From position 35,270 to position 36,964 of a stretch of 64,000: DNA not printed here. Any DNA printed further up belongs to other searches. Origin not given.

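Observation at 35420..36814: Orphan NtrC-family regulator with an intact AAA+ core but no GAFTGA loop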

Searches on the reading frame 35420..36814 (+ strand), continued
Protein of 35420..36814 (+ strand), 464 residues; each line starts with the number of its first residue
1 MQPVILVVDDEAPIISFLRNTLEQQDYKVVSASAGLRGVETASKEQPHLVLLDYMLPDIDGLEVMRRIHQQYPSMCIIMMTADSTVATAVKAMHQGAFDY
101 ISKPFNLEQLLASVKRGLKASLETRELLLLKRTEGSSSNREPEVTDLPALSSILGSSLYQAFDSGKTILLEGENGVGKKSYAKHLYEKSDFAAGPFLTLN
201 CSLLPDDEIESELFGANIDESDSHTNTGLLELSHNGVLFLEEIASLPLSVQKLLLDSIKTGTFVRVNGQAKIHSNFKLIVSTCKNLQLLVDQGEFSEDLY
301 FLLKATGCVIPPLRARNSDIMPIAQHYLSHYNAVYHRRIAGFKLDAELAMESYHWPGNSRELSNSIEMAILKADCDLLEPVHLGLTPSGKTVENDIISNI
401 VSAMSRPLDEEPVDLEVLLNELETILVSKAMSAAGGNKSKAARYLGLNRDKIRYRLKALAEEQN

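Call 13: find_related_loci(query=window:35420-36811:+, collection=genome_contigs, flank=10000)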
Query window:35420-36811:+ (464 aa) in genome_contigs; peptide patterns used: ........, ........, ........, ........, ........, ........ (x = any residue, [..] = any of these).
103 stretches matched a pattern; 27 encode a relative of the query (tblastn E <= 1e-3); 27 distinct loci.
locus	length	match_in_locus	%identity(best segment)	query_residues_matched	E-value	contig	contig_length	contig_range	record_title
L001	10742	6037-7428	91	1-464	0e+0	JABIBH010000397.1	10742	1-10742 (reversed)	MAG: bacterium isolate SI048_bin22 k141_1775436, whole genome shotgun sequence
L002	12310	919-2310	91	1-464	0e+0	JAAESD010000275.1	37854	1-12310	MAG: bacterium isolate Ust_3 UstG_CONTIG2005486, whole genome shotgun sequence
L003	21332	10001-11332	34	1-457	2e-64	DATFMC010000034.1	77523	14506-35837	MAG TPA_asm: Geopsychrobacteraceae bacterium isolate SMAG_U9214 k141_522213, whole genome shotgun sequence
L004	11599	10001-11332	30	5-456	6e-63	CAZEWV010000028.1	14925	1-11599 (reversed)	MAG TPA_asm: uncultured Eubacteriales bacterium isolate SRP128015_co2_61 genome assembly, contig: NODE_2463_length_14925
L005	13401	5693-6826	34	5-380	7e-63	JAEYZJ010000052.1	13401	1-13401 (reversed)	MAG: Proteobacteria bacterium isolate OH_CBlB_8 k127_1677547, whole genome shotgun sequence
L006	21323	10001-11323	30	1-448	1e-61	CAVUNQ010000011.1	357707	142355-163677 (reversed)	MAG: uncultured Planctomycetota bacterium isolate MFD02579.bin.2.36 genome assembly, contig: contig_1933, whole genome s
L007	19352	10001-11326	30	5-454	3e-60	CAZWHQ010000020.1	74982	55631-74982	MAG TPA_asm: uncultured Eubacteriales bacterium isolate binchicken_co275_153 genome assembly, contig: NODE_247_length_74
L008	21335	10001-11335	31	5-448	6e-60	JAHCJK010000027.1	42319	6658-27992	MAG: Planctomycetota bacterium isolate TGS_PLA7 PLA7_27, whole genome shotgun sequence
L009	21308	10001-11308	30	5-456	3e-59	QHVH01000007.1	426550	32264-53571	MAG: Blastocatellia bacterium AA13 isolate gp4 AA13 14_0929_09_20cm_scaffold_6_curated, whole genome shotgun sequence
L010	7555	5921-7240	31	5-460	6e-58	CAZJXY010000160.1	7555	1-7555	MAG TPA_asm: uncultured Bdellovibrionales bacterium isolate SRP173033_co3_101 genome assembly, contig: NODE_14033_length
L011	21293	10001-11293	29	5-449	8e-55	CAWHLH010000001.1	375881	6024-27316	MAG: uncultured Gammaproteobacteria bacterium isolate MFD02923.bin.1.29 genome assembly, contig: contig_1778, whole geno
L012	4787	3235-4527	29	5-449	2e-54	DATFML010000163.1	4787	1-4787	MAG TPA_asm: Gammaproteobacteria bacterium isolate SMAG_U9224 k141_343573, whole genome shotgun sequence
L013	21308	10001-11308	30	5-456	8e-54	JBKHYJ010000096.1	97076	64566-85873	MAG: Blastocatellia bacterium isolate NC_bin.3.orig k127_46091, whole genome shotgun sequence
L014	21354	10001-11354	31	4-456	9e-55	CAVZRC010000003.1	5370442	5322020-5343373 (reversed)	MAG: uncultured Planctomycetota bacterium isolate MFD09671.bin.2.109 genome assembly, contig: contig_1962, whole genome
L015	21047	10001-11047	30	5-374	1e-48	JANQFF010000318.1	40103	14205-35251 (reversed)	MAG: Pseudomonadales bacterium isolate PL23a_bin.75 k99_763007, whole genome shotgun sequence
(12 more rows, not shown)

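Call 15: find_encoding_contigs(protein=P0005, flank=8000, max_places=3)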
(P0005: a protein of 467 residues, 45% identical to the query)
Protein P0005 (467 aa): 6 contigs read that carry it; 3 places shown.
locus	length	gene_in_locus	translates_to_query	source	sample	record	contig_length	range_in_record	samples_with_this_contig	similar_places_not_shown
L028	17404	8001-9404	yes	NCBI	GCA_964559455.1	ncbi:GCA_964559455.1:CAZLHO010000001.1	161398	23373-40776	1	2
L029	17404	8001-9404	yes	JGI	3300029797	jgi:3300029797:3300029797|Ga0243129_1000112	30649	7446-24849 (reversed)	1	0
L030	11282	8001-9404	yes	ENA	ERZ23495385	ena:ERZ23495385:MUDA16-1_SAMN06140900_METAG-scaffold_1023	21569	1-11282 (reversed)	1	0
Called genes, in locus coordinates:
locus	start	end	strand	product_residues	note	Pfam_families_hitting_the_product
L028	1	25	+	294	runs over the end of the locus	PF01513:NAD_kinase, PF20143:NAD_kinase_C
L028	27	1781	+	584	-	PF02463:SMC_N, PF13304:AAA_21 (weak)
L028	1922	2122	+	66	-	-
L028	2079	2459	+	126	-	-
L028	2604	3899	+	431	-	PF03446:NAD_binding_2 (weak), PF03721:UDPG_MGDP_dh_N, PF00984:UDPG_MGDP_dh, PF03720:UDPG_MGDP_dh_C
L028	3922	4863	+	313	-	PF01073:3Beta_HSD, PF01370:Epimerase, PF02719:Polysacc_synt_2, PF04321:RmlD_sub_bind, PF05368:NmrA, PF07993:NAD_binding_4 (weak), PF13460:NAD_binding_10, PF16363:GDP_Man_Dehyd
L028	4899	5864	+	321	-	PF02563:Poly_export, PF22461:SLBB_2 (faint), PF10531:SLBB (weak)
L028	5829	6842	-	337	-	PF03706:LPG_synthase_TM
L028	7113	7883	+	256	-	PF02397:Bac_transf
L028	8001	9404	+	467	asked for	PF00072:Response_reg, PF00158:Sigma54_activat, PF14532:Sigma54_activ_2, PF25601:AAA_lid_14, PF02954:HTH_8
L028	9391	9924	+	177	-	PF04390:LptE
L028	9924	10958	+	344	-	PF06144:DNA_pol3_delta, PF21694:DNA_pol3_delta_C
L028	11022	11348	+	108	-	PF00085:Thioredoxin, PF13098:Thioredoxin_2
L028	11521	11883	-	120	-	PF09685:MamF_MmsF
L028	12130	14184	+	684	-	PF03169:OPT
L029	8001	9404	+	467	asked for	PF00072:Response_reg, PF00158:Sigma54_activat, PF14532:Sigma54_activ_2, PF25601:AAA_lid_14, PF02954:HTH_8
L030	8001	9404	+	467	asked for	PF00072:Response_reg, PF00158:Sigma54_activat, PF14532:Sigma54_activ_2, PF25601:AAA_lid_14, PF02954:HTH_8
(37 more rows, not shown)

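Call 16: find_encoding_contigs(protein=P0002, flank=10000, max_places=2)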
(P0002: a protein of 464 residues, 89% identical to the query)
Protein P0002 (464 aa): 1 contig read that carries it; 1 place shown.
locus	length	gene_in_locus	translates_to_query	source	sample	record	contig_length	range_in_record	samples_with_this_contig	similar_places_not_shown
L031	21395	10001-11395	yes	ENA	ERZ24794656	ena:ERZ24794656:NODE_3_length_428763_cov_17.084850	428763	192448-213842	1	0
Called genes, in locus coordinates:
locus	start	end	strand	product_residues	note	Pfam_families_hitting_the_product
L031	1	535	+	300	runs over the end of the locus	PF00348:polyprenyl_synt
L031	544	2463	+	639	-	PF13292:DXP_synthase_N, PF00456:Transketolase_N (weak), PF02775:TPP_enzyme_C (faint), PF02779:Transket_pyr, PF02780:Transketolase_C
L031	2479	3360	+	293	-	PF01513:NAD_kinase, PF20143:NAD_kinase_C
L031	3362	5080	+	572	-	PF02463:SMC_N, PF13175:AAA_15 (faint), PF13476:AAA_23, PF13304:AAA_21 (faint)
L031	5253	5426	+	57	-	-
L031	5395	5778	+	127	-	-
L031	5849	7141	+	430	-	PF03446:NAD_binding_2 (weak), PF03721:UDPG_MGDP_dh_N, PF00984:UDPG_MGDP_dh, PF03720:UDPG_MGDP_dh_C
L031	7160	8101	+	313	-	PF00106:adh_short (faint), PF01073:3Beta_HSD, PF01370:Epimerase, PF02719:Polysacc_synt_2, PF04321:RmlD_sub_bind (weak), PF05368:NmrA (weak), PF13460:NAD_binding_10, PF16363:GDP_Man_Dehyd, +1 more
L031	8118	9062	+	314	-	PF02563:Poly_export, PF22461:SLBB_2 (faint), PF10531:SLBB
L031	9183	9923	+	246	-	PF02397:Bac_transf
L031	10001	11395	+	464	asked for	PF00072:Response_reg, PF00158:Sigma54_activat, PF14532:Sigma54_activ_2, PF25601:AAA_lid_14, PF02954:HTH_8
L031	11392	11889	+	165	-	PF04390:LptE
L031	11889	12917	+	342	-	PF06144:DNA_pol3_delta, PF21694:DNA_pol3_delta_C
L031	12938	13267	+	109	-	PF00085:Thioredoxin, PF13098:Thioredoxin_2 (weak)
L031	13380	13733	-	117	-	PF09685:MamF_MmsF (weak)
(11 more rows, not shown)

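Call 19: list_cluster_members(proteins=[P0001, P0005, P0007, P0011, P0016, P0020, P0022, P0029, P0049, P0050])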
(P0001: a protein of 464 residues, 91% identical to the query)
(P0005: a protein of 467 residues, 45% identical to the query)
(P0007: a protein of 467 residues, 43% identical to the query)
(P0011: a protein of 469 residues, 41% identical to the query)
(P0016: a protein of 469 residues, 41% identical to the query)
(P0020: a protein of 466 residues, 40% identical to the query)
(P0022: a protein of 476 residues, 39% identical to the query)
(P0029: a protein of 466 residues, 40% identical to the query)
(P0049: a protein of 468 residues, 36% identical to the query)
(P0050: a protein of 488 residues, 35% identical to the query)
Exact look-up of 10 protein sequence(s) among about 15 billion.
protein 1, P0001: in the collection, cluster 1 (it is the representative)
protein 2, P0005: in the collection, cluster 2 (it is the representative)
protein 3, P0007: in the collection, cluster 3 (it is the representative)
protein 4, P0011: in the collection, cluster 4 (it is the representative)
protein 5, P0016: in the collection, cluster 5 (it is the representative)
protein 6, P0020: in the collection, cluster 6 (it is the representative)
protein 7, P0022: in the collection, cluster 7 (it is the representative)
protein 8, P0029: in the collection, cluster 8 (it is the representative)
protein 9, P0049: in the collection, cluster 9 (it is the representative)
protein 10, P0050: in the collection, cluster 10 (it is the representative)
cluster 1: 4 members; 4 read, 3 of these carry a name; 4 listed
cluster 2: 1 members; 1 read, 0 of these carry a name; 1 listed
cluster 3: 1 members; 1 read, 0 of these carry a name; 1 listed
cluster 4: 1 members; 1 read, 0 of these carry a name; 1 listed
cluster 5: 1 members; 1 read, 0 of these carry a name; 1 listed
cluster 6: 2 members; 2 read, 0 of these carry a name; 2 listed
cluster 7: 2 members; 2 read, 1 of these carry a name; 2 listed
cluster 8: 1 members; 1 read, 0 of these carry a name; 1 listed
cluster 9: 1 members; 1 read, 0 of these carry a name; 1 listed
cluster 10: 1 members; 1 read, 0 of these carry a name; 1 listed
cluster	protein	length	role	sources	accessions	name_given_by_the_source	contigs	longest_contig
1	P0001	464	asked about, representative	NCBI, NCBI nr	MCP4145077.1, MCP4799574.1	MAG: sigma-54-dependent Fis family transcriptional regulator [bacterium] | sigma-54-dependent Fis family transcriptional regulator [bacterium]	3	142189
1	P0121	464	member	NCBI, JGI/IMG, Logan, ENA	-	DNA-binding NtrC family response regulator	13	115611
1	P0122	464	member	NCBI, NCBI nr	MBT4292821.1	sigma-54-dependent Fis family transcriptional regulator [bacterium]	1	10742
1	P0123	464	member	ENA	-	-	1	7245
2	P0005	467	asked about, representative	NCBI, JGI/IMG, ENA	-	-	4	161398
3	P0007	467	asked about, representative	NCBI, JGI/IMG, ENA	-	-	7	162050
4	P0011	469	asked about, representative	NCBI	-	-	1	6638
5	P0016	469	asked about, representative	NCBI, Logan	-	-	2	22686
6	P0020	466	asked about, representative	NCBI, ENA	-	-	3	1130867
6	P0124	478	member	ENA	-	-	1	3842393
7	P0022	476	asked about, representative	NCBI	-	-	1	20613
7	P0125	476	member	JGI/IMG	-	DNA-binding NtrC family response regulator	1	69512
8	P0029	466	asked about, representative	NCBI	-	-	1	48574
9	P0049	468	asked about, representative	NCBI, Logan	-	-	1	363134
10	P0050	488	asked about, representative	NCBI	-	-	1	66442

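Call 20: find_encoding_contigs(protein=P0020, flank=8000, max_places=1)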
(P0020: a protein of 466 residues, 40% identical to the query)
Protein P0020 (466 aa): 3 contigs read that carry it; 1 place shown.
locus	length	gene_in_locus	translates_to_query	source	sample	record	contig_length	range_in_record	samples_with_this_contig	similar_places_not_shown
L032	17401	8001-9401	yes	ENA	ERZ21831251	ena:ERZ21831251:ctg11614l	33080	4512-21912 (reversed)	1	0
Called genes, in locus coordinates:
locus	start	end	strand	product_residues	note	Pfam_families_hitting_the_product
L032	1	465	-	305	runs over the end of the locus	-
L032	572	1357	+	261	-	PF02463:SMC_N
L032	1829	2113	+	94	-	-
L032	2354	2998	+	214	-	PF03446:NAD_binding_2 (weak), PF03721:UDPG_MGDP_dh_N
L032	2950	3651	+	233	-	PF00984:UDPG_MGDP_dh, PF03720:UDPG_MGDP_dh_C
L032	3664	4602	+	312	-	PF01073:3Beta_HSD, PF01370:Epimerase, PF02719:Polysacc_synt_2, PF04321:RmlD_sub_bind (weak), PF07993:NAD_binding_4 (faint), PF13460:NAD_binding_10, PF16363:GDP_Man_Dehyd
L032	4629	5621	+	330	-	PF02563:Poly_export, PF10531:SLBB (weak), PF22461:SLBB_2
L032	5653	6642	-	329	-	PF03706:LPG_synthase_TM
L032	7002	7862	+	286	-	PF02397:Bac_transf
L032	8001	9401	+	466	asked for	PF00072:Response_reg, PF00158:Sigma54_activat, PF14532:Sigma54_activ_2, PF01078:Mg_chelatase (faint), PF00004:AAA (weak), PF25601:AAA_lid_14, PF02954:HTH_8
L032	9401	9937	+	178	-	PF04390:LptE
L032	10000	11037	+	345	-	PF06144:DNA_pol3_delta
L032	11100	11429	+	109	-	PF00085:Thioredoxin, PF13098:Thioredoxin_2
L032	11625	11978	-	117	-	PF09685:MamF_MmsF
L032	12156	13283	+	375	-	-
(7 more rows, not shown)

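Call 21: find_encoding_contigs(protein=P0049, flank=8000, max_places=1)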
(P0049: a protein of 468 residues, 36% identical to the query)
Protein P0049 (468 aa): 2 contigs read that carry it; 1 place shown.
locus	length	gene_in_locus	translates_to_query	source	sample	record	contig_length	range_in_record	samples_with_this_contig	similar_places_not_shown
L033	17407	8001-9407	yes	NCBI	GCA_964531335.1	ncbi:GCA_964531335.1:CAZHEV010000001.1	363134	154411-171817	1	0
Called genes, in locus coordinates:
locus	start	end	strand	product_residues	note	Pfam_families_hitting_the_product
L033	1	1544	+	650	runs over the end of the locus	PF13292:DXP_synthase_N, PF02779:Transket_pyr, PF02780:Transketolase_C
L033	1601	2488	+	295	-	PF01513:NAD_kinase, PF20143:NAD_kinase_C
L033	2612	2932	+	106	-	-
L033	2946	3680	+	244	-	PF01940:DUF92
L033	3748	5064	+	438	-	PF03446:NAD_binding_2, PF03721:UDPG_MGDP_dh_N, PF00984:UDPG_MGDP_dh, PF03720:UDPG_MGDP_dh_C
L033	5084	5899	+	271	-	-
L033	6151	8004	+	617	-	PF00989:PAS, PF08448:PAS_4, PF13188:PAS_8 (faint), PF13596:PAS_10 (weak), PF13426:PAS_9, PF00512:HisKA, PF02518:HATPase_c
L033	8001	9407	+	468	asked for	PF00072:Response_reg, PF00158:Sigma54_activat, PF13191:AAA_16 (faint), PF14532:Sigma54_activ_2, PF07728:AAA_5 (weak), PF25601:AAA_lid_14, PF02954:HTH_8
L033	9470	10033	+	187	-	PF04390:LptE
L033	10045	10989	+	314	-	PF06144:DNA_pol3_delta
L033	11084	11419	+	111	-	PF14595:Thioredoxin_9 (weak), PF00085:Thioredoxin, PF13098:Thioredoxin_2, PF13905:Thioredoxin_8 (faint)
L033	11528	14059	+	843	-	PF00133:tRNA-synt_1, PF09334:tRNA-synt_1g, PF00133:tRNA-synt_1, PF13603:tRNA-synt_1_2, PF00133:tRNA-synt_1, PF09334:tRNA-synt_1g (weak), PF08264:Anticodon_1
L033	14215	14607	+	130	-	PF13622:4HBT_3, PF03061:4HBT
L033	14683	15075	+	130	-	PF13453:Zn_ribbon_TFIIB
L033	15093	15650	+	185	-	PF04011:LemA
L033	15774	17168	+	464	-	PF01435:Peptidase_M48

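Call 29: find_encoding_contigs(protein=P0004, flank=3000, max_places=3)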
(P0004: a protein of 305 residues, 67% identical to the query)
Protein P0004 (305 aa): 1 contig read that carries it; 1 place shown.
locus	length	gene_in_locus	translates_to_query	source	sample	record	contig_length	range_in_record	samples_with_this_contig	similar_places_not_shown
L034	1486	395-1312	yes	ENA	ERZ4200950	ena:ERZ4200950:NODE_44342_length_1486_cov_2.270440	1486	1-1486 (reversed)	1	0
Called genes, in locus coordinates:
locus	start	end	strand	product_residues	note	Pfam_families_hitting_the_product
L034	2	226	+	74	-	?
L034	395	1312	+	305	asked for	PF00158:Sigma54_activat, PF14532:Sigma54_activ_2, PF25601:AAA_lid_14, PF02954:HTH_8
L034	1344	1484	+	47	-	?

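Call 46: search_protein_representatives(protein=window:35420-36811:+)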
Query: 464 residues. Proteins with E-value up to 0.001 (for the whole library): 675790; up to 1e-10: 172831; up to 1e-30: 26732. The best 150 are listed.
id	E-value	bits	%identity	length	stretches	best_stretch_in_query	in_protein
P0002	3.8e-271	915.5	89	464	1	1-464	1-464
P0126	3.9e-92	325.8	40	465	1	3-458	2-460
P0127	9.6e-83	294.8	36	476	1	4-459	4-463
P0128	2.6e-79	283.5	36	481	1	3-458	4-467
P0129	1.2e-75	271.4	33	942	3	167-385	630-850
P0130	1.3e-75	271.3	37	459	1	5-457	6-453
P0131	1.4e-75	271.2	38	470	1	5-462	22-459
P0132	1.6e-74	267.8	33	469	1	4-456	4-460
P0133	2.4e-74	267.2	37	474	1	4-460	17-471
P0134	1.0e-73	265.1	34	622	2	57-373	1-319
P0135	2.4e-73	263.9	34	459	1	4-459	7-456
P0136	2.6e-73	263.8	35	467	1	4-457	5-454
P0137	7.5e-73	262.2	34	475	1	3-460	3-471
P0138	8.9e-73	262.0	35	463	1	5-457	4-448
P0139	1.1e-72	261.7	35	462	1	5-464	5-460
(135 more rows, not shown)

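Call 52: find_related_loci(query=A1, collection=metagenome_contigs, flank=6000)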
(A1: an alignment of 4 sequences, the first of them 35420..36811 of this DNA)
Query A1 (464 aa) in metagenome_contigs; peptide patterns used: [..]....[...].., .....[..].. (x = any residue, [..] = any of these).
600 stretches matched a pattern (row limit reached: there are more); 23 encode a relative of the query (tblastn E <= 1e-3); 23 distinct loci.
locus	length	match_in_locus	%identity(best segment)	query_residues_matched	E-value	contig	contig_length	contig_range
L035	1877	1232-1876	91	1-215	8e-140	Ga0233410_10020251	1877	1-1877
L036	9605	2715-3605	33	151-460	1e-40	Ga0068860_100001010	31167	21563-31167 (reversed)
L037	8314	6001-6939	34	157-462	1e-38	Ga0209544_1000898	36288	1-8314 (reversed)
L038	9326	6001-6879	32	166-453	8e-38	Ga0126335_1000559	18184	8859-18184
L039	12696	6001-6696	35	151-371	6e-37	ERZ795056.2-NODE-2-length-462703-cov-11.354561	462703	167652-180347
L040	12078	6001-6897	32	166-455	1e-36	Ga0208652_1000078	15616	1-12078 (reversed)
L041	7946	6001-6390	35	5-132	3e-20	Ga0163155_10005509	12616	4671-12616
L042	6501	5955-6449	31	167-329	4e-20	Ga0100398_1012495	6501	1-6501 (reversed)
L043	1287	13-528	30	265-452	4e-20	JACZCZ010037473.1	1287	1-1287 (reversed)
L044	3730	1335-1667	36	5-115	7e-18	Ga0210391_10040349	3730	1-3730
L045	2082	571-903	35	5-115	3e-17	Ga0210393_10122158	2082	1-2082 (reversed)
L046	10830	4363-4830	31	5-169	5e-17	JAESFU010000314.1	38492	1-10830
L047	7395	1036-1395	34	1-120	2e-16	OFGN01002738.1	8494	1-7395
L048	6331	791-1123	32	5-114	4e-13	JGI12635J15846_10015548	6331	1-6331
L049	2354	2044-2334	34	27-127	1e-12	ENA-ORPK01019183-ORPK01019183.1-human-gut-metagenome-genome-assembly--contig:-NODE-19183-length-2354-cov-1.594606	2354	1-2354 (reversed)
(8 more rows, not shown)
